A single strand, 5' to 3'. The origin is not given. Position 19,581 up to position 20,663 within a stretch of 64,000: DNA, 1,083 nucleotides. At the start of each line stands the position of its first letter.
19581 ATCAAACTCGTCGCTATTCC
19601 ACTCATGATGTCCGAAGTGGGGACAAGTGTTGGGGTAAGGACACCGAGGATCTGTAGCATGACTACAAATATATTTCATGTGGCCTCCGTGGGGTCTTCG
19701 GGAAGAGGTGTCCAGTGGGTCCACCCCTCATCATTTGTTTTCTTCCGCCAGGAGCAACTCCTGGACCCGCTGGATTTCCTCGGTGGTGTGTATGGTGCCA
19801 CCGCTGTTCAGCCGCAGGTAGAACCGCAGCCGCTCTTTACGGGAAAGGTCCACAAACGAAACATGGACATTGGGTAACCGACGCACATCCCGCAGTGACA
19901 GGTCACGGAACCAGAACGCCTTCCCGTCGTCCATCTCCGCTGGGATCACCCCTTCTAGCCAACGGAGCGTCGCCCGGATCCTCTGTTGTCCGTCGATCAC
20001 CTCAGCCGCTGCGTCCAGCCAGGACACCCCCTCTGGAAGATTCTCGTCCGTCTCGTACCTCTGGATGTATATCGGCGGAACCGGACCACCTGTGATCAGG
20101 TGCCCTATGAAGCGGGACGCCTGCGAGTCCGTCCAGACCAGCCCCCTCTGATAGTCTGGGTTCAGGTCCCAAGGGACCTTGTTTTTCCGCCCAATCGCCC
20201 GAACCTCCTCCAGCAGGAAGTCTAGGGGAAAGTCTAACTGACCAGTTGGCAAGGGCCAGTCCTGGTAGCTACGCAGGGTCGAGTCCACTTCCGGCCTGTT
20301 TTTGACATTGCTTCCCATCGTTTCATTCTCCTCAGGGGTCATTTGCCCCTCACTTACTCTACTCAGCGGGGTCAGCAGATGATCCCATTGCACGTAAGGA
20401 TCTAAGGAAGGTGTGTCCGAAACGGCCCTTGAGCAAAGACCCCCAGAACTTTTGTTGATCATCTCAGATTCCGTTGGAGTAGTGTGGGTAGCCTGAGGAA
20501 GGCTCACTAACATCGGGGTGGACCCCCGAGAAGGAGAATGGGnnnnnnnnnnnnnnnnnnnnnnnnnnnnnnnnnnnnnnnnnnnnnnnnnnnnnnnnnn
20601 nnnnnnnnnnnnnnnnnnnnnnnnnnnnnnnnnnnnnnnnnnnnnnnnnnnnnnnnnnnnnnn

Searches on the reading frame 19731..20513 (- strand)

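Call 68: search_protein_families(library=padloc, proteins=[window:19731-20513:-], max_evalue=0.001)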
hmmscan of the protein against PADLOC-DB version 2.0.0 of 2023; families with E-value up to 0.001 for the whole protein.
window:19731-20513:- (260 aa): 2 families
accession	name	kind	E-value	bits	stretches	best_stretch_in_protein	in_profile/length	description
PDLC03877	NsnA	-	2e-13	48.3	1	114-231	64-157/385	-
PDLC04027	PD-T4-2_A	-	4.5e-08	30.5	1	116-187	53-113/363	-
